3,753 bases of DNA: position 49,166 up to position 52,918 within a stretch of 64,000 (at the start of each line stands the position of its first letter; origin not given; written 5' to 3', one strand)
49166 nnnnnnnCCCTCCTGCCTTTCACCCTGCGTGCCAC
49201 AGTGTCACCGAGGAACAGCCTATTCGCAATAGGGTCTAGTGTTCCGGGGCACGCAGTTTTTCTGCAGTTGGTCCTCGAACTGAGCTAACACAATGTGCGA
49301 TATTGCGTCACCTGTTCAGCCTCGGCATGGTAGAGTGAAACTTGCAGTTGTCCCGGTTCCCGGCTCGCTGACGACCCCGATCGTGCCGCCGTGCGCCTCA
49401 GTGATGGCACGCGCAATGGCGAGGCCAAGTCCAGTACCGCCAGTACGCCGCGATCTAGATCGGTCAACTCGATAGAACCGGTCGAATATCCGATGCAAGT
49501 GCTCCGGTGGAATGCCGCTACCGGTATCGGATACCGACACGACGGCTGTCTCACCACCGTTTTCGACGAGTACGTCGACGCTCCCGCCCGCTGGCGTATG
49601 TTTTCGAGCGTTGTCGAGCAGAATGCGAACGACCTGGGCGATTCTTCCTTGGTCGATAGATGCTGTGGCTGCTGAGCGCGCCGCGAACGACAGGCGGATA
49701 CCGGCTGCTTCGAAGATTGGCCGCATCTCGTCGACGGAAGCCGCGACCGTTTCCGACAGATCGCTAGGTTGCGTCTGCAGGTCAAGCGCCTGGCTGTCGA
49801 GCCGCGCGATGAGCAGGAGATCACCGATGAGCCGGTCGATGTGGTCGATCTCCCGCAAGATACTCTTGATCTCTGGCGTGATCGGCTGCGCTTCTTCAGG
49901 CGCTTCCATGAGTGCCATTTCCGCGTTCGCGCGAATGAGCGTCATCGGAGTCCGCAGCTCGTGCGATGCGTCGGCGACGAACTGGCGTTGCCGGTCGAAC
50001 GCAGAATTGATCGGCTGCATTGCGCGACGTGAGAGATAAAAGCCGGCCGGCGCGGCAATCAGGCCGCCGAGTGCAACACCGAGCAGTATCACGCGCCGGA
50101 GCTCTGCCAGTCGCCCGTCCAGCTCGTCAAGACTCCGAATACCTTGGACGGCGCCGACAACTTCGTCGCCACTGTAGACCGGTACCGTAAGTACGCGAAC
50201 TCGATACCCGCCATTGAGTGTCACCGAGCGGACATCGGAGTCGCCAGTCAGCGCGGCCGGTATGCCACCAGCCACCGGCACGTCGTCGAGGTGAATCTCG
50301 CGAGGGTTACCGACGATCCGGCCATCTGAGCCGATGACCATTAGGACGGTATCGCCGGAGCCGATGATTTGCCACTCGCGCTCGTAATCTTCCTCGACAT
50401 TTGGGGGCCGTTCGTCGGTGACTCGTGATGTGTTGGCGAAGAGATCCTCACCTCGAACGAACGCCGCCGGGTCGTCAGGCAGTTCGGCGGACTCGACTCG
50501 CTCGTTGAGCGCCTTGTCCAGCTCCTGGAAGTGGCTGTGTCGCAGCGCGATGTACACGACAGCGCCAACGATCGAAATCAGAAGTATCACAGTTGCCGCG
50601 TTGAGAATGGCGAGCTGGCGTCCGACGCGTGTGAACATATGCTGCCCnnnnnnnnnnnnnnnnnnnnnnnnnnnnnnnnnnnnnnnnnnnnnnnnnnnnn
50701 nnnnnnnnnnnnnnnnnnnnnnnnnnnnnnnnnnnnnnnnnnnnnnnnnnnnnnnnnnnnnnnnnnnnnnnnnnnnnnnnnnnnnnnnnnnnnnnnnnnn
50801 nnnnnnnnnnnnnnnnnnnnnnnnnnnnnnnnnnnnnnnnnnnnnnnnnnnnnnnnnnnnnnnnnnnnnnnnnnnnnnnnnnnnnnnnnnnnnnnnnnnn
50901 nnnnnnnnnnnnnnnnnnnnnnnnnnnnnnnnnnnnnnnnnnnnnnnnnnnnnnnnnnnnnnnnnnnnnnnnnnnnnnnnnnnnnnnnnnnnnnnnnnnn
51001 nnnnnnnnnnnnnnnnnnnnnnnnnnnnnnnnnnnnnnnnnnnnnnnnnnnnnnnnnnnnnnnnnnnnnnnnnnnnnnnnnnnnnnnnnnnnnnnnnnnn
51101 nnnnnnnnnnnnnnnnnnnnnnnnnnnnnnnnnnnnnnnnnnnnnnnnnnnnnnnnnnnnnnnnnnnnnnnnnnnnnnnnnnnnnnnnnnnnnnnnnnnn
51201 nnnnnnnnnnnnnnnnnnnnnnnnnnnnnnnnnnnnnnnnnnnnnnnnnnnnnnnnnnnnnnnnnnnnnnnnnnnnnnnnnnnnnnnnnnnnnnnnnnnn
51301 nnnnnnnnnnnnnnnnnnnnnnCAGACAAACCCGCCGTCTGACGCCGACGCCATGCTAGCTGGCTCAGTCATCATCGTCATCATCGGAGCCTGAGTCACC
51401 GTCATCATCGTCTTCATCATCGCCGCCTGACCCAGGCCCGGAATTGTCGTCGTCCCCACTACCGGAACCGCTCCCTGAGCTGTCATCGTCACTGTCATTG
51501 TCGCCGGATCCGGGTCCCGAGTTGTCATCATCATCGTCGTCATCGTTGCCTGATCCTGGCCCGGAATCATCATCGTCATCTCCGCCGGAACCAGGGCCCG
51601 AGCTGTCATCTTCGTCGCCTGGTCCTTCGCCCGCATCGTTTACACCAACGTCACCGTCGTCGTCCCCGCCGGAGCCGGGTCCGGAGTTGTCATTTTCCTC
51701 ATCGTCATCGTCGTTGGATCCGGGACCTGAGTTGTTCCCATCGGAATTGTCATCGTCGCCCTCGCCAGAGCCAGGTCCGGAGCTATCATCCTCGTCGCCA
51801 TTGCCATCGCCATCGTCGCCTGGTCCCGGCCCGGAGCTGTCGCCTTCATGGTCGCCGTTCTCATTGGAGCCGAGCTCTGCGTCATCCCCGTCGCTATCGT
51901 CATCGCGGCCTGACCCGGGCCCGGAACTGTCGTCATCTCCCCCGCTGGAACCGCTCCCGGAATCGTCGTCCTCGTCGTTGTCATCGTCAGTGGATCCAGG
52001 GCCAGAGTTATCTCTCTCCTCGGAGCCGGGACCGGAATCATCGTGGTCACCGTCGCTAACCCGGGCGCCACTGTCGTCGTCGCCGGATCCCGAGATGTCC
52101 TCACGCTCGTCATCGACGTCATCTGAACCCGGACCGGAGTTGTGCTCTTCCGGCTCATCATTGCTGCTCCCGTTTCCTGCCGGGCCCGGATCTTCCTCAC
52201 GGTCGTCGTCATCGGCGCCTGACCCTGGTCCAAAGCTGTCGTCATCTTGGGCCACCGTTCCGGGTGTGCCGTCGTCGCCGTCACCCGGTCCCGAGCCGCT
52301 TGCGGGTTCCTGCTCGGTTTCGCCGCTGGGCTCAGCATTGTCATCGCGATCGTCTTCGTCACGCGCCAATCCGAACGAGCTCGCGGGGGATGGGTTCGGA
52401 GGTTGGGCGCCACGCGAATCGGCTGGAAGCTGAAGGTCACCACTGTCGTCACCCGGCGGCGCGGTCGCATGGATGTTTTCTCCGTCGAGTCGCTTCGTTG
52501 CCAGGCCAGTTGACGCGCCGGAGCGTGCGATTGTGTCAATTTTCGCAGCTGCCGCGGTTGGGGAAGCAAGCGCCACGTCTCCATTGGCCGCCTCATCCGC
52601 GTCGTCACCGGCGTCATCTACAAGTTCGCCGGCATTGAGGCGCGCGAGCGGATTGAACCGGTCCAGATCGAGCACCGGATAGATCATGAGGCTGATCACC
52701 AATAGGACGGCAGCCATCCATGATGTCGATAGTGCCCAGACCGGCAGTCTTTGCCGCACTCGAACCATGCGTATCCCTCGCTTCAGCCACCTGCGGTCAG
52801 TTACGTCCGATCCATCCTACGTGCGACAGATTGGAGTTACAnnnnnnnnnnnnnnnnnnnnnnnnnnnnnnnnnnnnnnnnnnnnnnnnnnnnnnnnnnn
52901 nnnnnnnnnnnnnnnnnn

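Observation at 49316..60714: Second envelope module: three GT-B glycosyltransferases, an MsbA-type exporter and two kinase-fold proteins, co-directional with the acidic protein and the two-component system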

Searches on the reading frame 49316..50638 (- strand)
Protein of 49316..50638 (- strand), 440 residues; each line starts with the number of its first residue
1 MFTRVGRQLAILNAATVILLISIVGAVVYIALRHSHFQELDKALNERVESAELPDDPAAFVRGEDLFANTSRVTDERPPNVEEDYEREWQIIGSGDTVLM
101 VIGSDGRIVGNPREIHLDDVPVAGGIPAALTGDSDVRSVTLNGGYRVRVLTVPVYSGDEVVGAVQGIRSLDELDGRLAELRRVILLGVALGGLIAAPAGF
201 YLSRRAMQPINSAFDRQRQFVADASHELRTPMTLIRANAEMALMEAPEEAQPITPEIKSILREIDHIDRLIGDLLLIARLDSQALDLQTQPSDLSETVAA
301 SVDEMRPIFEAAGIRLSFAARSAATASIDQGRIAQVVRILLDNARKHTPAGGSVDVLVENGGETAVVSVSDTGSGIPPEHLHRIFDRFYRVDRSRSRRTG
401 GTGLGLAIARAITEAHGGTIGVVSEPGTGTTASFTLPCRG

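Call 3: search_protein_families(library=pfam, proteins=[window:49316-50638:-], max_evalue=0.01)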
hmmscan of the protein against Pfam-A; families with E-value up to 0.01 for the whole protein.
window:49316-50638:- (440 aa): 3 families
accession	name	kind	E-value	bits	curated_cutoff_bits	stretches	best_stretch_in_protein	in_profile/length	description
PF02518.31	HATPase_c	-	2.1e-32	112.3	26.4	1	329-438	2-109/111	Histidine kinase-, DNA gyrase B-, and HSP90-like ATPase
PF00512.31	HisKA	-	4e-16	59.2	26.9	1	217-282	2-65/66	His Kinase A (phospho-acceptor) domain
PF13589.12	HATPase_c_3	-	0.0058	17.1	25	1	352-409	20-80/137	Histidine kinase-, DNA gyrase B-, and HSP90-like ATPase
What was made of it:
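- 49316..50638 (-): Sensor histidine kinase of 440 aa, with two TM segments flanking an outside loop of about 140 aa. Pfam HisKA plus HATPase_c (call 3).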

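Call 4: search_protein_families(library=ncbifam, proteins=[window:49316-50638:-], max_evalue=0.01)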
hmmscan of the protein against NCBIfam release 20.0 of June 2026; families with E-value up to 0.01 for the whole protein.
window:49316-50638:- (440 aa): 85 families (the best 25 are shown)
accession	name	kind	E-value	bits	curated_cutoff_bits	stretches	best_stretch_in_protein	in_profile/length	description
NF041735.1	hist_kin_RppB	equivalog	1.1e-71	241.9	400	1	162-437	161-438/438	two-component system sensor histidine kinase RppB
NF033092.0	HK_WalK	equivalog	3.7e-64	217.3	725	2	217-438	372-594/594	cell wall metabolism sensor histidine kinase WalK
NF046044.1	PnpS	equivalog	7.2e-62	209.6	400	1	217-437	170-390/390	two-component system histidine kinase PnpS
NF040691.1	MtrAB_MtrB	equivalog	1.7e-56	192.3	450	1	216-438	270-492/507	MtrAB system histidine kinase MtrB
TIGR02966.1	phoR_proteo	equivalog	1.8e-55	188.3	334.2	1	217-435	114-332/333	phosphate regulon sensor histidine kinase PhoR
TIGR01386.1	cztS_silS_copS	subfamily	9.6e-55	186.4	292.55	1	207-432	231-452/457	heavy metal sensor histidine kinase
NF012163.2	BaeS_SmeS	equivalog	7e-49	167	500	1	215-436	238-456/457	sensor histidine kinase efflux regulator BaeS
NF007345.0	PRK09835.1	subfamily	2.1e-41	142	423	1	207-431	252-473/482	Cu(+)/Ag(+) sensor histidine kinase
NF033093.1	HK_VicK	exception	3.8e-41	141.2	680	1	217-437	209-434/448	cell wall metabolism sensor histidine kinase VicK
NF008468.0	PRK11360.1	equivalog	1.8e-40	138.9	646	1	220-438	399-608/616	two-component system sensor histidine kinase AtoS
NF007837.0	PRK10549.1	equivalog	4.3e-40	137.8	603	1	217-437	240-457/466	envelope stress sensor histidine kinase BaeS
NF007898.0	PRK10604.1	equivalog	1.5e-39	136.4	478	1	209-438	204-423/433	two-component system sensor histidine kinase RstB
NF008235.0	PRK11006.1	equivalog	8.3e-38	130.4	390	1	216-438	203-423/431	phosphate regulon sensor histidine kinase PhoR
NF047874.1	MASE3_PAS_HK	subfamily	1.6e-37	129.6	560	1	217-438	398-625/655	MASE3 domain-containing sensor histidine kinase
NF033091.0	HK_VanS_ACDEFG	equivalog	2.6e-37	128.5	400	1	212-426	69-283/293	vancomycin resistance histidine kinase VanS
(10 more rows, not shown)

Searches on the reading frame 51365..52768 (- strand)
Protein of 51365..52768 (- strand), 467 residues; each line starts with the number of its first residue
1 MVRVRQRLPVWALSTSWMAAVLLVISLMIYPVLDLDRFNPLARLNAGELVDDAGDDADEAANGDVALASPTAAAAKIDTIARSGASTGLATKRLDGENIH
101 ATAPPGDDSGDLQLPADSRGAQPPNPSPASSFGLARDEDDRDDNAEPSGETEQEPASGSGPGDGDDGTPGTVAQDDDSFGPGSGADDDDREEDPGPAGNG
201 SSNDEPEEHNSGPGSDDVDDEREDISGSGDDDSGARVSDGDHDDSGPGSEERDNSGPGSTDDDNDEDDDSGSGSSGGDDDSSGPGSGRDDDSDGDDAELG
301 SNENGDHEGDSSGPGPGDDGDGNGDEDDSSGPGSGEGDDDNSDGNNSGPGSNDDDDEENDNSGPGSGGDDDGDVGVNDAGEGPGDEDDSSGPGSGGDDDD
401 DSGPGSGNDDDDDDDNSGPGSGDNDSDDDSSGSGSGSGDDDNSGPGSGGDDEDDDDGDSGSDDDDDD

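Call 3: search_protein_families(library=pfam, proteins=[window:51365-52768:-], max_evalue=0.01)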
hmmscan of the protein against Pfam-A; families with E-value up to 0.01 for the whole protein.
window:51365-52768:- (467 aa): 0 families

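Call 4: search_protein_families(library=ncbifam, proteins=[window:51365-52768:-], max_evalue=0.01)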
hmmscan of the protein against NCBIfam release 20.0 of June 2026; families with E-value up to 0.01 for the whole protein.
window:51365-52768:- (467 aa): 0 families

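Call 52: search_protein_families(library=padloc, proteins=[window:51365-52768:-], max_evalue=0.001)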
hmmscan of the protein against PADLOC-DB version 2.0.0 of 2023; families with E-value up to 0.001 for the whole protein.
window:51365-52768:- (467 aa): 0 families

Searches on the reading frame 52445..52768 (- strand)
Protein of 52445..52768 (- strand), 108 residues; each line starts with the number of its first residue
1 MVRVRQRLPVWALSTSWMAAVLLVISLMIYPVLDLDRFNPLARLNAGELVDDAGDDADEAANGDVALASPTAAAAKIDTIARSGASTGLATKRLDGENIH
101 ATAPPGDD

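Call 56: find_homologous_proteins(query=window:52445-52768:-, max_evalue=0.001)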
Query seq(108 aa): 107 candidates shared short words with the query, none scored E <= 0.001.
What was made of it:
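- Tried and rejected: Search with the N-terminal anchor of the acidic protein found nothing (call 56).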
